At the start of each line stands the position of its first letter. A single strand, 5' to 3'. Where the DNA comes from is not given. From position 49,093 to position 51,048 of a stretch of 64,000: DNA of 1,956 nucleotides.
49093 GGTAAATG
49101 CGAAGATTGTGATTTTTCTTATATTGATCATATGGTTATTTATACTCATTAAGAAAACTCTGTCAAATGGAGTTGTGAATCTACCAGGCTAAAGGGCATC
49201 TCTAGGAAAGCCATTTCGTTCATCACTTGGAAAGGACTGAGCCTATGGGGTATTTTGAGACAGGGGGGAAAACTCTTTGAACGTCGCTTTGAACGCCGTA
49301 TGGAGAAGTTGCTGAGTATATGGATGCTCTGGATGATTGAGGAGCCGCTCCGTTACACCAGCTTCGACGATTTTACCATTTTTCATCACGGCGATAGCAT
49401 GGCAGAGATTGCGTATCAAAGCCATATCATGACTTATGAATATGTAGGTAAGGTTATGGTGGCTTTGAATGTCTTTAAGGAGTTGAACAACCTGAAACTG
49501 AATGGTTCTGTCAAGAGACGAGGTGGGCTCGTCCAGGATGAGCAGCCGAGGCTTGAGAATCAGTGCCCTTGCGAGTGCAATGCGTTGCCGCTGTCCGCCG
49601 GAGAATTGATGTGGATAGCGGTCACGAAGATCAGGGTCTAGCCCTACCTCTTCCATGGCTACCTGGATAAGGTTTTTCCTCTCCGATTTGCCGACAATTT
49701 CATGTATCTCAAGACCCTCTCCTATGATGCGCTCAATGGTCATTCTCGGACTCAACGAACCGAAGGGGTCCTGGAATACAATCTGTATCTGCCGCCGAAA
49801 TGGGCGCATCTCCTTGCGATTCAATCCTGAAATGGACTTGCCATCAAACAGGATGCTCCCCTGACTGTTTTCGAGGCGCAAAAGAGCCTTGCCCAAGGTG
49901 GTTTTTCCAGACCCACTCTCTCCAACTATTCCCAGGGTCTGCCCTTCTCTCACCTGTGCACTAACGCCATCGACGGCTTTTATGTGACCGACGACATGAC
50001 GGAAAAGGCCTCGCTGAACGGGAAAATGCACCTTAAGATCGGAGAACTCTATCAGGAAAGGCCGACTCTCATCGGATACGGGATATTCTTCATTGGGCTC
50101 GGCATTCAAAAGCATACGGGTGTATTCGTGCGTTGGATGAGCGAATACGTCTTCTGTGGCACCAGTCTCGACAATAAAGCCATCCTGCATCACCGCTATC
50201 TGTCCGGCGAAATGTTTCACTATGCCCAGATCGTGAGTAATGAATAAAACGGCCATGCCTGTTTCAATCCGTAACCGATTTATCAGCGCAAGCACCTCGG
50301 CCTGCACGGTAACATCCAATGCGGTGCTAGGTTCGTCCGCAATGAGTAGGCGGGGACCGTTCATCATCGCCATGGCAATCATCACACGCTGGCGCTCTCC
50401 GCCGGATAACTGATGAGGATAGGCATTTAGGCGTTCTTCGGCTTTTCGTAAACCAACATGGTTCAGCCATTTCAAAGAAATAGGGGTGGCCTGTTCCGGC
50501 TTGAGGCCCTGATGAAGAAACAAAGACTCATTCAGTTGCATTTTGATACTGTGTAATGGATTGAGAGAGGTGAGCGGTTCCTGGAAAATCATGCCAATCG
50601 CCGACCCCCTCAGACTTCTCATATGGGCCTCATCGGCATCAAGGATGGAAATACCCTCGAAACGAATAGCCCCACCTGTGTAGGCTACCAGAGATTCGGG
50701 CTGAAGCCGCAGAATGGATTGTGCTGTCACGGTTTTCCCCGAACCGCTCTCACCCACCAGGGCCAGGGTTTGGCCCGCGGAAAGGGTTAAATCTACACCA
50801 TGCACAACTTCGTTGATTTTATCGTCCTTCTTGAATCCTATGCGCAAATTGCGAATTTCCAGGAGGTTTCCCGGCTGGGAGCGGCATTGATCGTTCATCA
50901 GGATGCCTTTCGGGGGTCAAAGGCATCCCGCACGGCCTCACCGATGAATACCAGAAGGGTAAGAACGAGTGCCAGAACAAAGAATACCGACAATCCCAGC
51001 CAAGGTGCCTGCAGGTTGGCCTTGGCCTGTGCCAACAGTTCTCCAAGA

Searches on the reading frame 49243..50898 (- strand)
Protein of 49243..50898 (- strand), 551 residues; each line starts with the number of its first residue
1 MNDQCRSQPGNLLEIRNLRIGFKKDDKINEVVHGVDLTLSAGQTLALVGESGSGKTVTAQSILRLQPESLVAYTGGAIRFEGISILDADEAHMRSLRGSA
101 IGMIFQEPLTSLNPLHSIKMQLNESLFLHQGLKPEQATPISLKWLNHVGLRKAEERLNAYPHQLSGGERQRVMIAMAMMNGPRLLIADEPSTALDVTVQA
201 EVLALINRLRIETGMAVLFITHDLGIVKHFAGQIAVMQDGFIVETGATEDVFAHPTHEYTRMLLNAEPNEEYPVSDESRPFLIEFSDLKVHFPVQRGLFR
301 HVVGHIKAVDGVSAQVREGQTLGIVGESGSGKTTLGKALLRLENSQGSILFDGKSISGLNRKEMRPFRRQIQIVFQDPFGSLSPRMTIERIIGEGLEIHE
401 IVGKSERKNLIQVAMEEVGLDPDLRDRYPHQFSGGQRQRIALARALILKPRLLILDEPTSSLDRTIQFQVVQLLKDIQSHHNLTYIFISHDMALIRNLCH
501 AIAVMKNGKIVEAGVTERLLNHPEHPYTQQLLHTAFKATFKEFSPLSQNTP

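Call 28: search_protein_families(library=pfam, proteins=[window:49243-50898:-], max_evalue=0.0001)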
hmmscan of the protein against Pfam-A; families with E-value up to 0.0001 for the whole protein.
window:49243-50898:- (551 aa): 11 families
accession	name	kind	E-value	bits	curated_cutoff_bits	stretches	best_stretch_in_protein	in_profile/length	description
PF00005.33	ABC_tran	-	3.9e-64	215.8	25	2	310-460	2-137/137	ABC transporter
PF13304.12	AAA_21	-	1.9e-15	58.2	27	1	422-495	228-303/304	AAA domain, putative AbiEii toxin, Type IV TA system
PF02463.25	SMC_N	-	8.5e-14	51.9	40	1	321-506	26-213/220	RecF/RecN/SMC N terminal domain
PF08352.17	oligo_HPY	-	2.5e-11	44.3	27.1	0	243-269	1-27/65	Oligopeptide/dipeptide transporter, C-terminal region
PF13401.12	AAA_22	-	1.2e-09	39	27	0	322-488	8-121/130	AAA domain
PF13191.12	AAA_16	-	7.9e-08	33.4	32.6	0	314-369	17-68/167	AAA ATPase domain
PF00006.31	ATP-synt_ab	-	1.4e-06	28.6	29.5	0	306-346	2-41/213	ATP synthase alpha/beta family, nucleotide-binding domain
PF20720.3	nSTAND3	-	1.4e-06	28.5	27.2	0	314-383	12-79/155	Novel STAND NTPase 3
PF13166.12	AAA_13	-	3.3e-06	26.5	36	0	446-501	523-580/713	AAA domain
PF00931.28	NB-ARC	-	4.7e-05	23.2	23.5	0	317-352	16-50/248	NB-ARC domain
PF13555.12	AAA_29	-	7.2e-05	22.9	27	0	311-339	14-42/61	P-loop containing region of AAA domain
